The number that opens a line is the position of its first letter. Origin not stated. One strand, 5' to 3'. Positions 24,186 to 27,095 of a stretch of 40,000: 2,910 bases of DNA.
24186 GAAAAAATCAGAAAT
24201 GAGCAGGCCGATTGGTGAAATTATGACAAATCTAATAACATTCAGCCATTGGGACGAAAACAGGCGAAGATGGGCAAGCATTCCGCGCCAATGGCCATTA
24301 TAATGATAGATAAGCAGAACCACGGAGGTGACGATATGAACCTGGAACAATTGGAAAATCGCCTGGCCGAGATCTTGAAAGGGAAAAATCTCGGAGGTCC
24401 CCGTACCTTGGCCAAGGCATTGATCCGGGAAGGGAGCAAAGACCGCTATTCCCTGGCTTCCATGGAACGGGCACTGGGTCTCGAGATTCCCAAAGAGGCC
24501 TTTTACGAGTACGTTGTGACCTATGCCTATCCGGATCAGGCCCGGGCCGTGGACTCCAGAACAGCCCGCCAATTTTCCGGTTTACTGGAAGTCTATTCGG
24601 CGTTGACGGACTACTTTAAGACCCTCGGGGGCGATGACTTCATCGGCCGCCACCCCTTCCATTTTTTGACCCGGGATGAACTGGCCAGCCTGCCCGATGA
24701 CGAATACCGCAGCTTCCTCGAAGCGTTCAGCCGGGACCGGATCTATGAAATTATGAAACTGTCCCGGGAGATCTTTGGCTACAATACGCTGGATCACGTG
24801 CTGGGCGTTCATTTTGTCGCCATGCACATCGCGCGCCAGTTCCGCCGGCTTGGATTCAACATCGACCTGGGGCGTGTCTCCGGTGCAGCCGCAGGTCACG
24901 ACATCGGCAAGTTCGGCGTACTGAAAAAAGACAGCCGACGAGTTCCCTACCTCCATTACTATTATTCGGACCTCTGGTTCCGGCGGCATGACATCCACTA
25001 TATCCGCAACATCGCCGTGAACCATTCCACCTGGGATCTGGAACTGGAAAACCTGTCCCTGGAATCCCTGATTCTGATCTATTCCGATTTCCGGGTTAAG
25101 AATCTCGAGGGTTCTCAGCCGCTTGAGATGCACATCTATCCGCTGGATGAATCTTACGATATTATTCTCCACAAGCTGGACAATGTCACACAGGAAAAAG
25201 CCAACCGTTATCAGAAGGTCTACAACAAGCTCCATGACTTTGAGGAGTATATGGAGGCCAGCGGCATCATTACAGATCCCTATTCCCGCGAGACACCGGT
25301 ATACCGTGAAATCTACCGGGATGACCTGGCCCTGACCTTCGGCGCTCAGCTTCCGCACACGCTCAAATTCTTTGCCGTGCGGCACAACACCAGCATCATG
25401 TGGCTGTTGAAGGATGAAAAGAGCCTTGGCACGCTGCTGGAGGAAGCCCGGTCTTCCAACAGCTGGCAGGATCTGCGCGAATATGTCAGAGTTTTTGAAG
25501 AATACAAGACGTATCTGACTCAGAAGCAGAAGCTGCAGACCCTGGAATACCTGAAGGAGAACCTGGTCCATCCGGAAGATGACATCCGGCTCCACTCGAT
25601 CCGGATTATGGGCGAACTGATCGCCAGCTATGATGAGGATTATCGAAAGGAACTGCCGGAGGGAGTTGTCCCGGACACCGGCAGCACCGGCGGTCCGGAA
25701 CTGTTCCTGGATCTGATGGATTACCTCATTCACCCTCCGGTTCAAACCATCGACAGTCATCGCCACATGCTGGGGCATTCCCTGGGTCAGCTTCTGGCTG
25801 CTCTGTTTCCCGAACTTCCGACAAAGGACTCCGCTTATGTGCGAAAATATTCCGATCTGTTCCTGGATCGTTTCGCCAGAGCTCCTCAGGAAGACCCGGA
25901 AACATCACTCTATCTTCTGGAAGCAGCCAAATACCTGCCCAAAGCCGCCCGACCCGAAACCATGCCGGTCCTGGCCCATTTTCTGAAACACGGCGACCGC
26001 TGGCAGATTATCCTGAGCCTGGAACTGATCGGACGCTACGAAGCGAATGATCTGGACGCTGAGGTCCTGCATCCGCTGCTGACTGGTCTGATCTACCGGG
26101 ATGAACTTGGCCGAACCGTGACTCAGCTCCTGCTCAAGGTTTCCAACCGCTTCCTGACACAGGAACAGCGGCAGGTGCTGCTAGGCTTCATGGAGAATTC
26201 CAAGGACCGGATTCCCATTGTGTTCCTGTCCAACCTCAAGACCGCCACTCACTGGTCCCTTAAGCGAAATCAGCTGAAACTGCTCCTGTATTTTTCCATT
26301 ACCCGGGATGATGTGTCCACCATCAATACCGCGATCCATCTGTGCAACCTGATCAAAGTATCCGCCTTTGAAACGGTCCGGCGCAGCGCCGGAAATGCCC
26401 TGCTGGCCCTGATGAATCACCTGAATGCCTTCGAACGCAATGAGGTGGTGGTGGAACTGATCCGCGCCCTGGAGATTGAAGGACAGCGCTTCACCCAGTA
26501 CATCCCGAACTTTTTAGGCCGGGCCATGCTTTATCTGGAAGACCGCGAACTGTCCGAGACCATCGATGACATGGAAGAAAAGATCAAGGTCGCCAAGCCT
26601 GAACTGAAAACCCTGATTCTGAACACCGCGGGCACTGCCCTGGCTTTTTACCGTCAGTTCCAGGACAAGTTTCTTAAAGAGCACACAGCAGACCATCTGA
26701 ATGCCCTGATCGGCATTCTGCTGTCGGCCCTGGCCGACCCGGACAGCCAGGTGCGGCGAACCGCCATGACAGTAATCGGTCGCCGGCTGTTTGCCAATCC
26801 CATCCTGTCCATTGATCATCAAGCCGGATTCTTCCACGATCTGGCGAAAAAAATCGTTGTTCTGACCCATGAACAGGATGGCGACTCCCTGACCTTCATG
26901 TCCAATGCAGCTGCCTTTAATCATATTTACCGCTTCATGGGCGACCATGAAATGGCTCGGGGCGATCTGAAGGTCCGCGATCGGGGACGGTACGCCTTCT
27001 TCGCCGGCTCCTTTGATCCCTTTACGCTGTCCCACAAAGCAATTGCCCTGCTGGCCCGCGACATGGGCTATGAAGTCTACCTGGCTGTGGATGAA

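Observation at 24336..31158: Uncharacterised three-gene nucleotide-handling operon built around a ~1575-aa fusion protein (HD, HEAT-like, NMNAT-like, GNAT-like and PRTase-like regions)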

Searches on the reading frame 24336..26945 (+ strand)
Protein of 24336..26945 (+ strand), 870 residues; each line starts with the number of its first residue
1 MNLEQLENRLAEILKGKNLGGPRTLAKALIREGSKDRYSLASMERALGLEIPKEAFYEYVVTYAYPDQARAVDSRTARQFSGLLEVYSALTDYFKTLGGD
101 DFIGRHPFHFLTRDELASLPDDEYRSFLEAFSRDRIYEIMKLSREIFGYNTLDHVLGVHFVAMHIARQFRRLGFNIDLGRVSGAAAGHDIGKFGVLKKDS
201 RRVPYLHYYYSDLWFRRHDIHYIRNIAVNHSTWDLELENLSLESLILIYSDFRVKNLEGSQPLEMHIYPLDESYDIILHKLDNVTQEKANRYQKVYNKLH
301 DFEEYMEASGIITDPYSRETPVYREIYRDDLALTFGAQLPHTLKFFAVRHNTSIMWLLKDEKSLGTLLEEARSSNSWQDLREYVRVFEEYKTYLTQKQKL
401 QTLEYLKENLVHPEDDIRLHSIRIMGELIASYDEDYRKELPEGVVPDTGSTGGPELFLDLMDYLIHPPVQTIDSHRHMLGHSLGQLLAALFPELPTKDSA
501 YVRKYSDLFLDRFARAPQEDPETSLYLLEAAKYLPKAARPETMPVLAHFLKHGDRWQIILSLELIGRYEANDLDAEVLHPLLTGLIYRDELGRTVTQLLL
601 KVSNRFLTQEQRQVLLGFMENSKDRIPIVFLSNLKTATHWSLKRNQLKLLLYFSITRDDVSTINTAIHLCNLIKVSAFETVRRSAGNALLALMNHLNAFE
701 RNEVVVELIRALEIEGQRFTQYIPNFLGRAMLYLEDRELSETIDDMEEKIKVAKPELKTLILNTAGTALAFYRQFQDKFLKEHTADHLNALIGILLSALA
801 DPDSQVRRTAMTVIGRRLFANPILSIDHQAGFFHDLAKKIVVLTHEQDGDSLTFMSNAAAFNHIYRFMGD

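Call 32: predict_structure(alignment_id=A3)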
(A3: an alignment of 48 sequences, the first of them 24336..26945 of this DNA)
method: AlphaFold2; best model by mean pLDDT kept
length: 870 residues; sequences in the alignment: 48
mean_pLDDT: 88.8   pTM: 0.85
mean pLDDT of the five models: 88.8, 88.3, 87.1, 86.7, 84.8
residues with pLDDT >= 90: 542; 70-90: 275; 50-70: 51; < 50: 2
segments of 3 or more residues with pLDDT < 50: none
pLDDT, mean of each block of 10 residues (from residue 1): 92 85 92 91 92 92 82 81 94 86 90 92 93 95 91 96 97 93 94 78 71 89 83 61 92 89 90 83 75 86 94 94 82 84 90 84 87 88 90 80 94 87 94 63 57 92 94 90 95 87 95 96 95 95 97 95 94 95 94 94 94 94 87 85 94 90 95 86 94 94 94 71 93 93 95 92 96 84 82 94 92 94 91 92 72 90 89
secondary structure, 60 per line:
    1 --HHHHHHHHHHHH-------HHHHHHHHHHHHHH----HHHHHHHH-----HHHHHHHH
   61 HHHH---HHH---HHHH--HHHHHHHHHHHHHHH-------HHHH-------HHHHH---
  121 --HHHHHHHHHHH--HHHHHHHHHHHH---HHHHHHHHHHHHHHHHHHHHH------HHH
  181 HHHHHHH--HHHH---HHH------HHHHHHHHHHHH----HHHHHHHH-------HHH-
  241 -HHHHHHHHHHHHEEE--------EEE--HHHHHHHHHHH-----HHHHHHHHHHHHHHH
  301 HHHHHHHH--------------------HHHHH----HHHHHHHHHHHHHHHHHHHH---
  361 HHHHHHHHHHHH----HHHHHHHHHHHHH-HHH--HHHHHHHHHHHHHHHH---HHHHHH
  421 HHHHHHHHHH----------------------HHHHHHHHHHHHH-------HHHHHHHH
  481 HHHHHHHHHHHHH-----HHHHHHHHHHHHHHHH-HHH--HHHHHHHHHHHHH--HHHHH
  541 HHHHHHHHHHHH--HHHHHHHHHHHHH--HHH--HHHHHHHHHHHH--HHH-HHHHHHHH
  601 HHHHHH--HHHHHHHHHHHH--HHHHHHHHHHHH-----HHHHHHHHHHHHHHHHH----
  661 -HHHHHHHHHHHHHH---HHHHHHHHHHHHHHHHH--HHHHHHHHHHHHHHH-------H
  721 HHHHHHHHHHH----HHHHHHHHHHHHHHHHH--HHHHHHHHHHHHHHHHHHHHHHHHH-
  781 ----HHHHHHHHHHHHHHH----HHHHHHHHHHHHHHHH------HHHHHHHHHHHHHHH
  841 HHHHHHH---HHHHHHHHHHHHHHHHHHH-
elements in order (helices of 4 or more, strands of 3 or more residues): H3-14 H22-35 H40-47 H53-64 H74-77 H80-94 H102-105 H113-117 H123-133 H136-147 H151-171 H178-187 H190-193 H206-217 H222-229 H242-253 E254-256 E265-267 H270-280 H286-308 H329-333 H338-357 H361-372 H377-389 H396-411 H415-430 H453-465 H473-493 H499-514 H521-533 H536-552 H555-567 H575-586 H593-606 H609-620 H623-634 H640-656 H662-675 H679-695 H698-712 H720-731 H736-752 H755-779 H785-799 H804-819 H826-847 H851-869

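Call 36: fold_search(model_id=the predicted structure, library=pdb)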
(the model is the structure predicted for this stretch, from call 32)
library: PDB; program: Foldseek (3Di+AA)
matches with E <= 10: 1338; with E <= 0.001: 86
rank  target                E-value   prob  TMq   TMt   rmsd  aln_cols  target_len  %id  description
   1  3w3u                  1.8e-06  1.00  0.23  0.20  30.1      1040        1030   12  Crystal structure of Kap121p mutant R349A/Q350A/D353A/E396A/N430K/D438A/N477A (released 2013-04-10)
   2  7q3l_A                4.6e-06  1.00  0.23  0.24  27.2       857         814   12  Human 17S U2 snRNP 5' domain (released 2022-03-30)
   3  7q4o_A                5.3e-06  1.00  0.25  0.26  25.9       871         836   13  Substrate-bound A-like U2 snRNP (released 2022-03-30)
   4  5h2v_A                5.3e-06  1.00  0.26  0.23  30.7      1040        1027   11  Crystal structure of the karyopherin Kap121p bound to the SUMO protease Ulp1p (released 2016-12-14)
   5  8y7e_1                6.3e-06  1.00  0.25  0.23  28.3       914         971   12  Cryo-EM Structure of the human minor pre-B complex (pre-precatalytic spliceosome) U12 snRNP part (released 2024-03-13)
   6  7dvq_1                6.3e-06  1.00  0.25  0.23  28.3       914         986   12  Cryo-EM Structure of the Activated Human Minor Spliceosome (minor Bact Complex) (released 2021-03-31)
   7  3w3t                  6.5e-06  1.00  0.23  0.20  30.1      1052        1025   12  Crystal structure of Kap121p (released 2013-04-10)
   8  3w3y_A                1.1e-05  1.00  0.22  0.20  30.2      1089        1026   12  Crystal structure of Kap121p bound to Nup53p (released 2013-04-10)
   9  7abh_u                1.1e-05  1.00  0.26  0.25  27.6       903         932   13  Human pre-Bact-2 spliceosome (SF3b/U2 snRNP portion) (released 2020-12-09)
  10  4rv1_D                1.5e-05  1.00  0.19  0.31  15.8       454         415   12  Crystal Structure of Engineered Protein. Northeast Structural Genomics Consortium (NESG) Target OR497. (released 2014-12-10)
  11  3w3v                  1.9e-05  1.00  0.22  0.20  29.7      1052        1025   12  Crystal structure of Kap121p mutant D353K/E396K/D438K (released 2013-04-10)
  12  5zwm_1                2.0e-05  1.00  0.24  0.25  27.5       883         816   12  Cryo-EM structure of the yeast pre-B complex at an average resolution of 3.4~4.6 angstrom (tri-snRNP and U2 snRNP Part (released 2018-08-29)
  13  7onb_C                2.2e-05  1.00  0.24  0.25  27.4       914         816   12  Structure of the U2 5' module of the A3'-SSA complex (released 2021-08-04)
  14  9k1y_C                2.2e-05  1.00  0.24  0.26  25.6       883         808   13  Structure of the SF3B core, harboring the R625H mutation in SF3B1, in complex with intron-U2 snRNA (released 2025-09-03)
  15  8qo9_B1               2.4e-05  1.00  0.25  0.25  26.3       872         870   13  Cryo-EM structure of a human spliceosomal B complex protomer (released 2024-01-24)
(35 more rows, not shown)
